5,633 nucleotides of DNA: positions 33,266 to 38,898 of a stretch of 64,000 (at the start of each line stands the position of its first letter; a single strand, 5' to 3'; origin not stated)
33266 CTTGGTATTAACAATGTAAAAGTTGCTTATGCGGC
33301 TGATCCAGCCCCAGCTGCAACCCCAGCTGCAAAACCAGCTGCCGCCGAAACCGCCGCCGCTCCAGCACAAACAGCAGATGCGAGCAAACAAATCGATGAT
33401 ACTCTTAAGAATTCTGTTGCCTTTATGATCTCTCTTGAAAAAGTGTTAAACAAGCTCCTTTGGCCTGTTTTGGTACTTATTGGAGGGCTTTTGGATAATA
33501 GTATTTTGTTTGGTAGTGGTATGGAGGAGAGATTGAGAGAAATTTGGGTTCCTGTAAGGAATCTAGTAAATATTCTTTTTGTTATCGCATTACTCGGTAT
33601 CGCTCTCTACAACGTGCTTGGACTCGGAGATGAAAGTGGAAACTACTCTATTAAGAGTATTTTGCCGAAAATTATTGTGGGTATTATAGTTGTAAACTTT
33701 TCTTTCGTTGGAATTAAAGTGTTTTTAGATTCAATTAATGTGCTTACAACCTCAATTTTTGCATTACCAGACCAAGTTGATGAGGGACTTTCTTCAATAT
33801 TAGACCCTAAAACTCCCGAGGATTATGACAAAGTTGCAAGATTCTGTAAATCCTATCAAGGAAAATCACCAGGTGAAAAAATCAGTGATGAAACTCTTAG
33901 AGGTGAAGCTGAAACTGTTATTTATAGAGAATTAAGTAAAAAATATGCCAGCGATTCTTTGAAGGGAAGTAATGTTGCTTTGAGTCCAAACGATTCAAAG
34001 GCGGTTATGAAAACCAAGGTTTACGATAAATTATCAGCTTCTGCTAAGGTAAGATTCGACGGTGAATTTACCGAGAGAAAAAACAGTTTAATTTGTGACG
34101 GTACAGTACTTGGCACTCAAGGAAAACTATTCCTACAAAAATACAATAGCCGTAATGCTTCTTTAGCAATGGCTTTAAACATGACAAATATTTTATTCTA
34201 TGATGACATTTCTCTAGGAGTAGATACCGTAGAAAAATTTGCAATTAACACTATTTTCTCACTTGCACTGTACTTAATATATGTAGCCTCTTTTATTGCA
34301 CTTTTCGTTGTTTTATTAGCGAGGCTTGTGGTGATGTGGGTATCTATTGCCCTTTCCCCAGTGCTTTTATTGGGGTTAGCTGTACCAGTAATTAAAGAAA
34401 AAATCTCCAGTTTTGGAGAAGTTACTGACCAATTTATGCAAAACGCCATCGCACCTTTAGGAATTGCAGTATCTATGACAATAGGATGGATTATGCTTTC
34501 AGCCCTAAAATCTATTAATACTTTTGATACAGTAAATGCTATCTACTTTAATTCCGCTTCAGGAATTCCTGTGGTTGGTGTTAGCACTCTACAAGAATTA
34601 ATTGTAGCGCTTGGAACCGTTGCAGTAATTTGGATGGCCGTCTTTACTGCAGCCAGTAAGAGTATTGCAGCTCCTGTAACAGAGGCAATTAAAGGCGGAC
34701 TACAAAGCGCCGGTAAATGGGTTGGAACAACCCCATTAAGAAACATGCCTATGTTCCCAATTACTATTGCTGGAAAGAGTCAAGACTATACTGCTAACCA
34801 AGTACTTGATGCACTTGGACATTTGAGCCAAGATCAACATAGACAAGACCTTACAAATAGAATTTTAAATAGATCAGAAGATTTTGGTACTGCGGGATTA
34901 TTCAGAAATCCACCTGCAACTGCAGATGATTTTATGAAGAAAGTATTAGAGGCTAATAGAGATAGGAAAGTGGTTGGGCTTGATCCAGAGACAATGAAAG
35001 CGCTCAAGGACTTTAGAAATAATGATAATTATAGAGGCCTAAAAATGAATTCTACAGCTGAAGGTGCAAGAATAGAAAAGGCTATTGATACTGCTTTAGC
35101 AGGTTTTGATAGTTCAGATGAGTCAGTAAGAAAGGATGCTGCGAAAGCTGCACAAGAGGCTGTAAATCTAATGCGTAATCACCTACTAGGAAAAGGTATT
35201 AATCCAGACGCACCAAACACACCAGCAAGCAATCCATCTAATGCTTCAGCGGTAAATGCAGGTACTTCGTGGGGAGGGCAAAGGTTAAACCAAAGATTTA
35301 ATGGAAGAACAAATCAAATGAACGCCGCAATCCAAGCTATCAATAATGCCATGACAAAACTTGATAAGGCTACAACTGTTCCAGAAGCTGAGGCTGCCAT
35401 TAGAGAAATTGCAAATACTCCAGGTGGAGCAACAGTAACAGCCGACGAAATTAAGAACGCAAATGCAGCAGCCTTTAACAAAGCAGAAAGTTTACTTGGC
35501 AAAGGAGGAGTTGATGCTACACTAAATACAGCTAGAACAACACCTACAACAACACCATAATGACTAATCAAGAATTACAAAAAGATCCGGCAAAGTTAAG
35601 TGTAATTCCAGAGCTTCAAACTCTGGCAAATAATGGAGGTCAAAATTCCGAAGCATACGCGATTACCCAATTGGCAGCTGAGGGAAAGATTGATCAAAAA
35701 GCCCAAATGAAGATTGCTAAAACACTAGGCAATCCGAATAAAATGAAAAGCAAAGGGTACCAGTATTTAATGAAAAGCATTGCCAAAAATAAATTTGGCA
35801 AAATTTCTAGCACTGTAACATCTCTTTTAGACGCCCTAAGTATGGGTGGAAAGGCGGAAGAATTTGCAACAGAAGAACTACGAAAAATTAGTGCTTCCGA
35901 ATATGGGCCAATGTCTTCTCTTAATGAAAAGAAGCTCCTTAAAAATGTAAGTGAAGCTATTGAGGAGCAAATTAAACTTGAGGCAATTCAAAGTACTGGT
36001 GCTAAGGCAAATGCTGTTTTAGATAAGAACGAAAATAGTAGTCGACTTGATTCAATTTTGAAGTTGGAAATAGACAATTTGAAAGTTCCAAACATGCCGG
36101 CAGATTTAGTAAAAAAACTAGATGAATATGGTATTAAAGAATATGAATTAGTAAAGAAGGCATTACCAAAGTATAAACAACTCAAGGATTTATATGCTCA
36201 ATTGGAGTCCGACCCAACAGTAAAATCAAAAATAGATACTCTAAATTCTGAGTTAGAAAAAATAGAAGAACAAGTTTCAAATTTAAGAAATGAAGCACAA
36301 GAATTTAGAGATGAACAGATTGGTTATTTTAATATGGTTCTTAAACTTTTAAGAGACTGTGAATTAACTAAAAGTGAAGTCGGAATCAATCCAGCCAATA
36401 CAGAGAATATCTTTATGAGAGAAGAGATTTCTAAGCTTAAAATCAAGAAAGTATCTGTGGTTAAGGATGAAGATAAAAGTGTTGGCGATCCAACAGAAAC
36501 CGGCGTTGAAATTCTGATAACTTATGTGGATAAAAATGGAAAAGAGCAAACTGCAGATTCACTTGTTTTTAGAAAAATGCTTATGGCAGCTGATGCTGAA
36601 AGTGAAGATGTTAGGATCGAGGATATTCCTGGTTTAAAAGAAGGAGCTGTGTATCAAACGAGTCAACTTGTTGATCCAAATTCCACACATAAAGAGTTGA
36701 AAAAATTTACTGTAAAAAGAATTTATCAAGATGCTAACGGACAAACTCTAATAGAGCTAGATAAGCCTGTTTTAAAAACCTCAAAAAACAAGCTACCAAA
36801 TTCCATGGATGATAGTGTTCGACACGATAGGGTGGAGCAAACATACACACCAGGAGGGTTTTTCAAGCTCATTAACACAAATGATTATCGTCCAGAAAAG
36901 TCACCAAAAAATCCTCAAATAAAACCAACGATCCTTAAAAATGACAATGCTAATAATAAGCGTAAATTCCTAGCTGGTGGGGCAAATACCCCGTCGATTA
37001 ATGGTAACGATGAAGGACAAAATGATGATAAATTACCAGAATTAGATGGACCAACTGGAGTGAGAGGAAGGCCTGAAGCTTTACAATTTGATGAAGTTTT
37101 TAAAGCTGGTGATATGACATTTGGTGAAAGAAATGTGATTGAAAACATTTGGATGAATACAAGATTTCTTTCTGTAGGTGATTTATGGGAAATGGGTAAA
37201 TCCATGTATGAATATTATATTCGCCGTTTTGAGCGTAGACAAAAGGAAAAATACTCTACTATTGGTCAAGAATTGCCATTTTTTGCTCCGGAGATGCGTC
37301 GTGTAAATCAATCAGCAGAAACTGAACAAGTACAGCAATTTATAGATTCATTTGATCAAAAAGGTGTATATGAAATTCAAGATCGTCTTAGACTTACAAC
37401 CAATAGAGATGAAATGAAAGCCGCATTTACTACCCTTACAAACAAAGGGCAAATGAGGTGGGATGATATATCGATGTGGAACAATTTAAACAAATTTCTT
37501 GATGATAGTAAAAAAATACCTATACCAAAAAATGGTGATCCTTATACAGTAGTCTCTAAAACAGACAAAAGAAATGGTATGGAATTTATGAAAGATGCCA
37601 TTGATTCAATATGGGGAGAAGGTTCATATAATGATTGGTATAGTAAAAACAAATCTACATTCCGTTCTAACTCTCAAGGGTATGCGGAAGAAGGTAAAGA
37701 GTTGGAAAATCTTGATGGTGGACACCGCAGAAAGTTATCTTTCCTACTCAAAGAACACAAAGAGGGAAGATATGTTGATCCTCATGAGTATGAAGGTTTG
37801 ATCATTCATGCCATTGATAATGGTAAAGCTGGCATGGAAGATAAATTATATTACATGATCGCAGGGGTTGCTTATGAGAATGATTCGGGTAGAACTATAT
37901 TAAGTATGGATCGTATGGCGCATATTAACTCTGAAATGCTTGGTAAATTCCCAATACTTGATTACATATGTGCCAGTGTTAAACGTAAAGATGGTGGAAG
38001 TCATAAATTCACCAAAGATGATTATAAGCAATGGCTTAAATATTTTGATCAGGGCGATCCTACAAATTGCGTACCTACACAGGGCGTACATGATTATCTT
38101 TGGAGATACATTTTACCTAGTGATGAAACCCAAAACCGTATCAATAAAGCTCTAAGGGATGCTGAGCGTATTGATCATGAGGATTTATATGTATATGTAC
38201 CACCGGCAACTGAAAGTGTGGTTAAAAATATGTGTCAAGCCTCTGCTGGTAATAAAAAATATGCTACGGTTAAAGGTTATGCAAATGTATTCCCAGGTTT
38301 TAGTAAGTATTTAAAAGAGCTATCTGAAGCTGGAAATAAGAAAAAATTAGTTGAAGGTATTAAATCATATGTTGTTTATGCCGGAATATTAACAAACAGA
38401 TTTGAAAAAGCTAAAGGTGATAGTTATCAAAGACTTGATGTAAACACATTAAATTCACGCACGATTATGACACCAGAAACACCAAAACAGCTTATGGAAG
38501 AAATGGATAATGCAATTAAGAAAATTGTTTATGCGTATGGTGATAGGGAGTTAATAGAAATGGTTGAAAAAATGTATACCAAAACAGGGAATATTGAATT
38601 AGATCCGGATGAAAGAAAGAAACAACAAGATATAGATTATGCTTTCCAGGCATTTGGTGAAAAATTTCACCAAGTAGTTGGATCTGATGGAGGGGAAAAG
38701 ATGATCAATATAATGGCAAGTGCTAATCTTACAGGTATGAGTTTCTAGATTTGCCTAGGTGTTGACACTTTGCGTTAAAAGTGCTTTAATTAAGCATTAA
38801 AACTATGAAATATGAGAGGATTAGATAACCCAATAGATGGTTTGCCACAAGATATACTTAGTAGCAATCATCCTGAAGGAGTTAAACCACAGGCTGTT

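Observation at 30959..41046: About 10-kb six-gene operon of entirely unrecognisable proteins with membrane components in a core-genome context (candidate novel envelope system A)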

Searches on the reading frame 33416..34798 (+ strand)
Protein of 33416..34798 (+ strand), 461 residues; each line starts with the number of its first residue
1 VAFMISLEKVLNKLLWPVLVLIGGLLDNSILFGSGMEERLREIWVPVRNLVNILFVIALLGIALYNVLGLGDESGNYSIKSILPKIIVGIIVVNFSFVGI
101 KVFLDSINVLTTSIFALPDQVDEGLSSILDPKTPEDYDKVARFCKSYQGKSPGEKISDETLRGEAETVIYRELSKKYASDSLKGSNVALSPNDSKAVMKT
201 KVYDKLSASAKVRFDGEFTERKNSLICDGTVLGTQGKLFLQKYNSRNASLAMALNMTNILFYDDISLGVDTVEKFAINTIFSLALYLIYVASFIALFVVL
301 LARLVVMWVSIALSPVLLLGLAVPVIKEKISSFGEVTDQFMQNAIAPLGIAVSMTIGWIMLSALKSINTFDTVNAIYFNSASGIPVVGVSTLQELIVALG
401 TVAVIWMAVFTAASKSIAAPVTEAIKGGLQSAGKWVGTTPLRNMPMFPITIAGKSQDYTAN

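Call 40: search_protein_representatives(alignment_id=A2)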
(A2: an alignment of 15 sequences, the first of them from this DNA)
Query: 15 sequences, 462 profile positions. Proteins with E-value up to 0.001 (for the whole library): 5708; up to 1e-10: 985; up to 1e-30: 536. The best 150 are listed.
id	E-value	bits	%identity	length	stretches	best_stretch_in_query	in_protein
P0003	1.3e-208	710.2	-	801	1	2-460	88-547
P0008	6.4e-205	698.0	-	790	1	1-460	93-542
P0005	1.3e-204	697.1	-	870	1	1-460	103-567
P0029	1.5e-200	683.6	-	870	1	1-460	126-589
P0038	7.8e-200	681.3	-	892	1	2-457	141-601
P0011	8.5e-200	681.1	-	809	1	2-459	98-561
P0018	1.5e-197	673.7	-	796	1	2-459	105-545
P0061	4.9e-195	665.5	-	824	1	3-461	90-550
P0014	6.2e-195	665.1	-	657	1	2-460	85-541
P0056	1.4e-193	660.6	-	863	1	3-461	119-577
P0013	3.9e-191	652.6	-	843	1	3-460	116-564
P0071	5.6e-190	648.8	-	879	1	1-459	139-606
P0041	1.1e-189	647.9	-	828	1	2-455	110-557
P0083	3.3e-189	646.2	-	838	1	2-456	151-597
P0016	5.6e-189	645.5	-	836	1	2-458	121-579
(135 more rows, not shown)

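Call 43: search_protein_families(library=pfam, alignment_id=A5, max_evalue=0.1)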
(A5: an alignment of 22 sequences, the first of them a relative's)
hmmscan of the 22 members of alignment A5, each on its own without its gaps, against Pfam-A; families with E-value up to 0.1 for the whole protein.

A. member 1, P0165 (783 aa): 0 families

B. families by the number of members that match (of 22 scanned): 9 families
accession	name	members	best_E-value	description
PF08312.17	cwf21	1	0.01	cwf21 domain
PF18570.6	Nup54_57_C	1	0.012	NUP57/Nup54 C-terminal domain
PF12750.12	Maff2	1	0.037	Maff2 family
PF09575.15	Spore_SspJ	1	0.042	Small spore protein J (Spore_SspJ)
PF00036.39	EF-hand_1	1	0.042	EF hand domain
PF13456.12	RVT_3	1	0.049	Reverse transcriptase-like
PF21827.1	New_glue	1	0.05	New glue protein family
PF22062.2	DPOA2_OB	1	0.083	DNA polymerase alpha subunit B, OB domain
PF01683.23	EB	1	0.084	EB module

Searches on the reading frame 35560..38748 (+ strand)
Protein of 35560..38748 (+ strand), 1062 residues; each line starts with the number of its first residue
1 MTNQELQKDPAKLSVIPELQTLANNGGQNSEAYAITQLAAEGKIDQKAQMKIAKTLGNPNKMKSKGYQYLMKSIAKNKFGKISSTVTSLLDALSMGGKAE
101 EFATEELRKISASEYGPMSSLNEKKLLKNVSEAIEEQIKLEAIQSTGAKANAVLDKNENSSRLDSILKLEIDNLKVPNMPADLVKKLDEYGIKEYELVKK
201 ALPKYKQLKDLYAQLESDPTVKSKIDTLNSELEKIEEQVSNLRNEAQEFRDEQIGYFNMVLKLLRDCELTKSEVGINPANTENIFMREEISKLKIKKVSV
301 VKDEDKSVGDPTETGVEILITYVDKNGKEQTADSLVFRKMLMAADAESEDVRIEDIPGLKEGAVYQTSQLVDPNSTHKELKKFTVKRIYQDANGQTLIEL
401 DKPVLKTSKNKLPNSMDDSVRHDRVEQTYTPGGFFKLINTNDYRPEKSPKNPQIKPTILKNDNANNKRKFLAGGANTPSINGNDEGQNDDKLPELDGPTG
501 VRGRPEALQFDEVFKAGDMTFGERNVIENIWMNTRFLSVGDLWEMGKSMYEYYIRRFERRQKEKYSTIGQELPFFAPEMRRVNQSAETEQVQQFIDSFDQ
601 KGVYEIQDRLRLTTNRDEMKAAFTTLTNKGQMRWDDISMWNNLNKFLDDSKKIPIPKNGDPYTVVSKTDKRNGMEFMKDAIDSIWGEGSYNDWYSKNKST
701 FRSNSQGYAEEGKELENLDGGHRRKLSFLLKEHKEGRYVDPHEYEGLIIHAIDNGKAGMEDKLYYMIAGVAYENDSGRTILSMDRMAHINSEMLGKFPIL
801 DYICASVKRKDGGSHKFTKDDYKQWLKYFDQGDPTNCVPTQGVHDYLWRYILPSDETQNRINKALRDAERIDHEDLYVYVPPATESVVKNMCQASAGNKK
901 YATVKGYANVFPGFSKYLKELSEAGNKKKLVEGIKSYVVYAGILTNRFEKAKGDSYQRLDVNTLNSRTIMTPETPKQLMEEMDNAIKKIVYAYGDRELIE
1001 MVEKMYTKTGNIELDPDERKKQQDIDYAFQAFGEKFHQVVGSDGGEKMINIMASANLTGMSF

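Call 3: search_protein_families(library=pfam, proteins=[window:35560-38748:+], max_evalue=1)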
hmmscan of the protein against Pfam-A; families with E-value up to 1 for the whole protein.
window:35560-38748:+ (1062 aa): 2 families
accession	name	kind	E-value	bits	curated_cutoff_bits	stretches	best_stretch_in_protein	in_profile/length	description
PF13499.12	EF-hand_7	-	0.052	14.3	30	0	42-83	17-58/67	EF-hand domain pair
PF16476.10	DUF5053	-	0.12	12.5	26.6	0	71-112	14-55/71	Domain of unknown function (DUF5053)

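Call 4: search_protein_families(library=ncbifam, proteins=[window:35560-38748:+], max_evalue=1)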
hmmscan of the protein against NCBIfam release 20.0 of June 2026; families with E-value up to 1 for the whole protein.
window:35560-38748:+ (1062 aa): 2 families
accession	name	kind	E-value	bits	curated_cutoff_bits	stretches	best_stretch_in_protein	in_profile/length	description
NF052504.1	sll1863_fam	domain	0.0096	16.1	35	0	611-646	44-84/93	sll1863 family stress response protein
NF033630.1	SLATT_6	subfamily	0.07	12.8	100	0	200-247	91-137/180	SLATT domain-containing protein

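Call 9: search_protein_families(library=phrogs, proteins=[window:35560-38748:+], max_evalue=0.1)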
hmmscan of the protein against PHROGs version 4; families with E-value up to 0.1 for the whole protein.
window:35560-38748:+ (1062 aa): 2 families
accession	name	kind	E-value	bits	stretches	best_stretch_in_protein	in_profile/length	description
phrog_9804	-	unknown function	0.023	15.4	0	854-936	83-166/214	-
phrog_13576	-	other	0.031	15.5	0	208-247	58-94/126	methyltransferase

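Call 24: find_homologous_proteins(query=window:35560-38748:+)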
Query window:35560-38748:+ (1062 aa): 1 proteins with E <= 0.001 among 8000 candidates.
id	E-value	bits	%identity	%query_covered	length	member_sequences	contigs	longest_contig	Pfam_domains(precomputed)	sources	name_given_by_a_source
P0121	0.0e+0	2389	100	100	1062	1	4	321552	-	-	-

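Call 120: search_solved_structures(query=A3, max_evalue=1)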
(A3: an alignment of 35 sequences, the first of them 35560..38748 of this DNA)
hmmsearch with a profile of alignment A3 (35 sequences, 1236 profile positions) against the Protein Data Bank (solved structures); distinct sequences matched with E-value up to 1: 21.
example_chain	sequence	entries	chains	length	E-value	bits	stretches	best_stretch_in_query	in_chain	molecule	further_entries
6pfp_A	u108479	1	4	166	0.014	16.8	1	125-254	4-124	Myosin-7 fused to GP7 and EB1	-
2dq3_A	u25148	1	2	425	0.05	14.9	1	181-255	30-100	Seryl-tRNA synthetase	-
8qad_A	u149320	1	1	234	0.073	14.4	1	180-270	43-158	sc-apCC-6-LLIA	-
5amo_A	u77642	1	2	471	0.11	13.9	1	188-273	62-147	NOELIN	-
9rgy_A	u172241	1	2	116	0.16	13.3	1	168-254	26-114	sc-apCC3-CW-0NTT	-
9r1j_A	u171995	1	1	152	0.21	12.9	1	158-274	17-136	sc-apCC-4-NR-1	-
9k1s_C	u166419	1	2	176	0.28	12.5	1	13-118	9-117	Isoform 4 of Gasdermin-B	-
4hse_A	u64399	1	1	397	0.34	12.2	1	181-292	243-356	Chaperone protein ClpB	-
3j1o_H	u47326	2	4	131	0.36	12.1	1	173-278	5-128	Mediator of RNA polymerase II transcription subunit 11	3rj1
4zry_B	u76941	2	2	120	0.41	11.9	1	178-259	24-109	Keratin, type II cytoskeletal 1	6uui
1qvr_A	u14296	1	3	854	0.44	11.8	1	181-293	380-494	ClpB protein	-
3g67_A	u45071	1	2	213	0.46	11.7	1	174-315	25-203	Methyl-accepting chemotaxis protein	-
9rgv_A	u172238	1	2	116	0.56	11.5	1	167-254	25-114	sc-apCC3-CW1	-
9r1m_A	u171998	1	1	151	0.61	11.3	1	159-277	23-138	sc-apCC-4-LMF-1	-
9r1k_A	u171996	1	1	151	0.65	11.2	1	164-261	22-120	sc-apCC-4-A7F-1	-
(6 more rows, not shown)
